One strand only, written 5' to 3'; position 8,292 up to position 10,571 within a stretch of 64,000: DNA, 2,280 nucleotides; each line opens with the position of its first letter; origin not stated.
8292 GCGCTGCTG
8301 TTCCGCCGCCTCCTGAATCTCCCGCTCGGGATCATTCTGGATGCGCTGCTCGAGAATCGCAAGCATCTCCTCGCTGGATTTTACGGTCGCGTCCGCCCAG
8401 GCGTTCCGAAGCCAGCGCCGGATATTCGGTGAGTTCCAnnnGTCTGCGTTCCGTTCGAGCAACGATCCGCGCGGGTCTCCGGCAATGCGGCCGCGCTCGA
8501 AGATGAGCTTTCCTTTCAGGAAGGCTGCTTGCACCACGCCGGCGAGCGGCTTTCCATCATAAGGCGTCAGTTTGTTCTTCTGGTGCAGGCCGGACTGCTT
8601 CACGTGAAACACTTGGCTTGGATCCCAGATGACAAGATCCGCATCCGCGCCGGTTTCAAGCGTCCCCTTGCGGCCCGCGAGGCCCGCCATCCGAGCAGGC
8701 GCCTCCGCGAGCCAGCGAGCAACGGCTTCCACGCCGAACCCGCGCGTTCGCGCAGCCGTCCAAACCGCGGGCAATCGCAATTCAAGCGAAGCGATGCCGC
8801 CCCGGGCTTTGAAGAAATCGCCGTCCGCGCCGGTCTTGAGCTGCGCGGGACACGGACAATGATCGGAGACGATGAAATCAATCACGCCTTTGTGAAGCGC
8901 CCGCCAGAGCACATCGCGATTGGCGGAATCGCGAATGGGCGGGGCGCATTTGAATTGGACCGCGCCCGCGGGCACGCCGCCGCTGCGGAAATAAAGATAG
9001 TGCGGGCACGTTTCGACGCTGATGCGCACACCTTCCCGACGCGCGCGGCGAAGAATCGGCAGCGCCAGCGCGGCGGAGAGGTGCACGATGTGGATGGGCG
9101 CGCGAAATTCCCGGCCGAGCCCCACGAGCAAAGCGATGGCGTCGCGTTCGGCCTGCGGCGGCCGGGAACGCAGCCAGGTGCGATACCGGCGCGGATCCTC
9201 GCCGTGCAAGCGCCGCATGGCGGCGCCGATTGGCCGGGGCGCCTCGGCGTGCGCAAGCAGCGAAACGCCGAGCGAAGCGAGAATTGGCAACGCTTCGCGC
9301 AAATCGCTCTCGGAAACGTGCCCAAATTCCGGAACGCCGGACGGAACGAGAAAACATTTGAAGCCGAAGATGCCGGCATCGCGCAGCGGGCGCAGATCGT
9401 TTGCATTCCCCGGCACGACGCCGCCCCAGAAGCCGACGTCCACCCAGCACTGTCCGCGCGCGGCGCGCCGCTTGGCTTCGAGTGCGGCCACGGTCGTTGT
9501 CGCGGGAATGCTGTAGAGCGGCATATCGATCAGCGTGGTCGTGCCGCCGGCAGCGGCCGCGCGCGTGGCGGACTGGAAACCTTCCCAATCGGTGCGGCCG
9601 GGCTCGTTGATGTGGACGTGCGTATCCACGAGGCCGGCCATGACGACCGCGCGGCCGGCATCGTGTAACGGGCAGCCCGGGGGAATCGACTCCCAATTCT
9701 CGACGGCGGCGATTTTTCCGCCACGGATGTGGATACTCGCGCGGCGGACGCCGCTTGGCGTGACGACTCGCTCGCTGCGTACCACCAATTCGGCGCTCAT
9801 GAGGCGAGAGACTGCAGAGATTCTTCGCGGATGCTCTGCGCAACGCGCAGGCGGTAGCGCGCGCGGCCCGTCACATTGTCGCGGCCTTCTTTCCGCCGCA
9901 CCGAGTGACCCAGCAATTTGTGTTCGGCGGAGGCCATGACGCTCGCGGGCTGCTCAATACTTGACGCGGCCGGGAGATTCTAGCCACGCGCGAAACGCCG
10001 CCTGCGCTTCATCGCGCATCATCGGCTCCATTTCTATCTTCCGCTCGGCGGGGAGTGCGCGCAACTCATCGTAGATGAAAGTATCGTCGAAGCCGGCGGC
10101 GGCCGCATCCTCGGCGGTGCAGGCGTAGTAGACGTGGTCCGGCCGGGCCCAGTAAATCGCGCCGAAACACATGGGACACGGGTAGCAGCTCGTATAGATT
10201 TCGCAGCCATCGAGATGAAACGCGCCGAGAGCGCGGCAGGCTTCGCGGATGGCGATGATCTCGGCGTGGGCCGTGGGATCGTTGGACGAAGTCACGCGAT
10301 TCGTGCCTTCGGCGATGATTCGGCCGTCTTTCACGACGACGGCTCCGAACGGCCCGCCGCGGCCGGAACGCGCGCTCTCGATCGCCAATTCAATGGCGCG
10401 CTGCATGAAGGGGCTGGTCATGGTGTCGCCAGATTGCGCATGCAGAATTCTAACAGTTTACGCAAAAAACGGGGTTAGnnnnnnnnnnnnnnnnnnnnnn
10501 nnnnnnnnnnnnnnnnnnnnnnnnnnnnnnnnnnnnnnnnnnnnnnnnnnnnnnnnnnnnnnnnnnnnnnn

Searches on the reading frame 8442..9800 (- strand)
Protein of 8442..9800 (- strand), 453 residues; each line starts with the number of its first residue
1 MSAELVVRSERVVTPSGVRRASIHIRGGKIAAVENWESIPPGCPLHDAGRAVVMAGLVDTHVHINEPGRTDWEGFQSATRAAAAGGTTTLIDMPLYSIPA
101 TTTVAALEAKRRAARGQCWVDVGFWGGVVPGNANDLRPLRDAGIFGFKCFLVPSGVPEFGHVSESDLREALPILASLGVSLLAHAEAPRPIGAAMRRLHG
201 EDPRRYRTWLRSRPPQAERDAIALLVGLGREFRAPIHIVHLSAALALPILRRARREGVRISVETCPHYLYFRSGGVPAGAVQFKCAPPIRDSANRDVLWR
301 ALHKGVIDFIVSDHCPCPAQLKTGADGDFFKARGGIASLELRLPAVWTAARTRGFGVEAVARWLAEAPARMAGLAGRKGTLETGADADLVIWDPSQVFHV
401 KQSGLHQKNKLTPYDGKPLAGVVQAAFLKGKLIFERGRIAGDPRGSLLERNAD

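Call 4: search_protein_families(library=pfam, proteins=[window:8442-9800:-], max_evalue=1)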
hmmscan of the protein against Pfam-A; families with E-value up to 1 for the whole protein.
window:8442-9800:- (453 aa): 3 families
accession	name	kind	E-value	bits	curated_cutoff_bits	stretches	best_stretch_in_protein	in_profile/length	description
PF01979.26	Amidohydro_1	-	3.9e-26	92.5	25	1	52-432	1-344/345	Amidohydrolase family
PF07969.17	Amidohydro_3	-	5.1e-12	46.4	29.7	2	353-418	405-470/472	Amidohydrolase family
PF24890.1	ALN_composite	-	0.00033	21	27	1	7-33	8-34/55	Allantoinase, composite domain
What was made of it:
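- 8439..9800 (-): allB, allantoinase. Intact, 453 aa; the stop TGA is at 8441..8439. Pfam Amidohydro_1 E 3.9e-26 plus the allantoinase composite domain (call 4).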

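Call 6: find_related_loci(query=window:8442-9800:-, collection=genome_contigs, flank=6000)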
Query window:8442-9800:- (453 aa) in genome_contigs; peptide patterns used: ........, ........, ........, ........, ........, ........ (x = any residue, [..] = any of these).
599 stretches matched a pattern (row limit reached: there are more); 559 encode a relative of the query (tblastn E <= 1e-3); the best 80 are kept; 80 distinct loci.
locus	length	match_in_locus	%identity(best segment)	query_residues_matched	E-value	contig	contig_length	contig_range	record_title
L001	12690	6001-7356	84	1-452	0e+0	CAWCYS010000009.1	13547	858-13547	MAG: Terriglobia bacterium isolate MFD09222.bin.2.30 genome assembly, contig: contig_121457, whole genome shotgun sequen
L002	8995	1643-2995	68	1-451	0e+0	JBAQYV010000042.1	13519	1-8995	MAG: Candidatus Acidiferrales bacterium isolate MFD10881_ilm_asm_bin49 k127_144558, whole genome shotgun sequence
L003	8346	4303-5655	62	1-451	1e-178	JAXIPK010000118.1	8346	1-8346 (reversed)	MAG: Acidobacteriota bacterium isolate Fractures_MAG_17 c_000000284542, whole genome shotgun sequence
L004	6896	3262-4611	60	1-450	2e-175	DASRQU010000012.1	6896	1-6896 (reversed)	MAG TPA_asm: Candidatus Acidiferrales bacterium isolate SMAG_U4315 k141_2836428, whole genome shotgun sequence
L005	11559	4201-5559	59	1-450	8e-171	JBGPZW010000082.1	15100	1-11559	MAG: Terriglobia bacterium isolate OBJ1_062018_070_16 k141_1008612_length_15100_cov_31.5355, whole genome shotgun sequen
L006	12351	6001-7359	59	1-450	8e-171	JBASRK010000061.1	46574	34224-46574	MAG: Candidatus Acidiferrales bacterium isolate MFD13528_ilm_asm_bin23 k127_6809, whole genome shotgun sequence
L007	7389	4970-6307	61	2-448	4e-167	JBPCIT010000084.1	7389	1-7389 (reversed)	MAG: Longimicrobiaceae bacterium isolate TH_ant_mag_7 S1Ck127_244376_flag_1_multi_10.3971_len_7389, whole genome shotgun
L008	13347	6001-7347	60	1-450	1e-165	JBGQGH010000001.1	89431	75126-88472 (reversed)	MAG: Terriglobia bacterium isolate OBJ2_061818_090_32 k141_2630824_length_89431_cov_12.9965, whole genome shotgun sequen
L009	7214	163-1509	57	4-450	1e-164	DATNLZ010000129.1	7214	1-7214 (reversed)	MAG TPA_asm: Candidatus Dormiibacterota bacterium isolate SMAG_U11465 k141_170821, whole genome shotgun sequence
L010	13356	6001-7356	57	1-452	2e-160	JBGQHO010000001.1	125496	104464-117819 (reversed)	MAG: Terriglobia bacterium isolate OBJ2_061818_070_70 k141_2227431_length_125496_cov_30.4974, whole genome shotgun seque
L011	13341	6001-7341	57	4-450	4e-160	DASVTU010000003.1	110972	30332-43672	MAG TPA_asm: Pyrinomonadaceae bacterium isolate SMAG_U3299 k141_147615, whole genome shotgun sequence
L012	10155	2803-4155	56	3-450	1e-158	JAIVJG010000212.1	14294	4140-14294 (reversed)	MAG: Acidobacteria bacterium isolate MAG42 MTG42_2801, whole genome shotgun sequence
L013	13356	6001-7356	56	4-450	1e-156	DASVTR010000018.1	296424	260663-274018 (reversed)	MAG TPA_asm: Pyrinomonadaceae bacterium isolate SMAG_U3296 k141_411664, whole genome shotgun sequence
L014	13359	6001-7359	55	4-452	7e-156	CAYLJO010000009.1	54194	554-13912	MAG TPA_asm: uncultured Blastocatellaceae bacterium isolate SRP272529_co1_149 genome assembly, contig: NODE_701_length_5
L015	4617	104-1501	54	5-448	2e-158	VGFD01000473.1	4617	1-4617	MAG: Armatimonadetes bacterium isolate M_DeepCast_50m_m2_086 M_DeepCast_50m_m2_086_Ga0194121_10033440, whole genome shot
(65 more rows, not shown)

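Call 35: search_protein_families(library=pfam, proteins=[L001:10211-11650:-, L001:7362-8366:+, L001:8369-8872:+, L001:2408-4657:+, L001:4653-5141:+], max_evalue=0.01)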
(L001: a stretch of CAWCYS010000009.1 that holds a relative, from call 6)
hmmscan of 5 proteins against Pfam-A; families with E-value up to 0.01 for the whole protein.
L001:10211-11650:- (480 aa): 2 families
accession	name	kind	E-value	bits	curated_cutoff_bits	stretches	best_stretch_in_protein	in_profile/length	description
PF22484.2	DUF6986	-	9.2e-183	608.1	27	1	18-473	2-407/408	Domain of unknown function (DUF6986)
PF01274.28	MS_TIM-barrel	-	0.00057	19.4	26.4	1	215-319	49-146/248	Malate synthase, TIM barrel domain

L001:7362-8366:+ (335 aa): 1 family
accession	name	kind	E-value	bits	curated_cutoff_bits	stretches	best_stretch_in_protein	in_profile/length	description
PF03561.21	Allantoicase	-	1.1e-109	363.5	27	2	15-166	1-154/155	Allantoicase repeat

L001:8369-8872:+ (168 aa): 1 family
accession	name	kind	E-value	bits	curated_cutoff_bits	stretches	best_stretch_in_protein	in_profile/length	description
PF09349.15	OHCU_decarbox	-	6.5e-39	134.4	24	1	7-161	1-155/155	OHCU decarboxylase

L001:2408-4657:+ (750 aa): 3 families
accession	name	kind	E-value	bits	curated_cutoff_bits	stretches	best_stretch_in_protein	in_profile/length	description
PF02738.23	MoCoBD_1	-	7.8e-84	281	27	1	147-386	7-244/244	Molybdopterin cofactor-binding domain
PF20256.3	MoCoBD_2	-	5.8e-66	223.3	27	1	412-683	2-283/283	Molybdopterin cofactor-binding domain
PF01315.27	Ald_Xan_dh_C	-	5.2e-15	56.1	31.3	1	23-128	1-110/110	Aldehyde oxidase and xanthine dehydrogenase, a/b hammerhead domain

L001:4653-5141:+ (163 aa): 3 families
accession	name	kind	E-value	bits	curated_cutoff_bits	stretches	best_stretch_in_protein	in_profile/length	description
PF01799.25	Fer2_2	-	1.7e-30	105.4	30.3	1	80-152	1-74/75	[2Fe-2S] binding domain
PF00111.32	Fer2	-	1.1e-07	32.1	21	1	13-62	2-52/77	2Fe-2S iron-sulfur cluster binding domain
PF13085.11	Fer2_3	-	0.00085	19.7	27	1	43-84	49-89/107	2Fe-2S iron-sulfur cluster binding domain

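Call 40: find_encoding_contigs(protein=window:8442-9800:-, flank=3000, max_places=6)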
Protein window:8442-9800:- (453 aa): no gene with exactly this product is on record in the collection.
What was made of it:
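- Tried and rejected: Exact-sequence look-up of the window's allantoinase to identify the source contig: not on record (call 40).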

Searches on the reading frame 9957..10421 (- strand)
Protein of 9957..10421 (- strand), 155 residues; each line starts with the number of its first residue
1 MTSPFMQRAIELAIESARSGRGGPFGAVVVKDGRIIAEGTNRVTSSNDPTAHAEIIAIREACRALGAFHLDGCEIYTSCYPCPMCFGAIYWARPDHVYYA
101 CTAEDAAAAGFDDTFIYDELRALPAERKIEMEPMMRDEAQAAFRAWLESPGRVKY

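Call 4: search_protein_families(library=pfam, proteins=[window:9957-10421:-], max_evalue=1)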
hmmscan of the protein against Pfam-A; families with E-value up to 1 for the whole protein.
window:9957-10421:- (155 aa): 5 families
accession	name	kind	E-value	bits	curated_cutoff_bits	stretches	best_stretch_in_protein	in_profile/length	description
PF00383.29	dCMP_cyt_deam_1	-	1e-27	96.4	25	1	4-100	6-101/102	Cytidine and deoxycytidylate deaminase zinc-binding region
PF14437.12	MafB19-deam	-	7.8e-21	74.9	27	1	5-110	6-110/142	MafB19-like deaminase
PF14439.12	Bd3614-deam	-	0.0036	17.7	38.5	1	27-94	13-79/113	Bd3614-like deaminase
PF18750.7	SNAD4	-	0.016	15.7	27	1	42-143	23-124/130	Secreted Novel AID/APOBEC-like Deaminase 4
PF10739.15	DUF2550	-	0.13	12.7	27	1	127-149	101-123/127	Protein of unknown function (DUF2550)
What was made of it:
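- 9954..10421 (-): CDA-fold deaminase (guanine deaminase-like), the first gene of the cluster. Intact. Pfam dCMP_cyt_deam_1 E 1e-27 (call 4).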
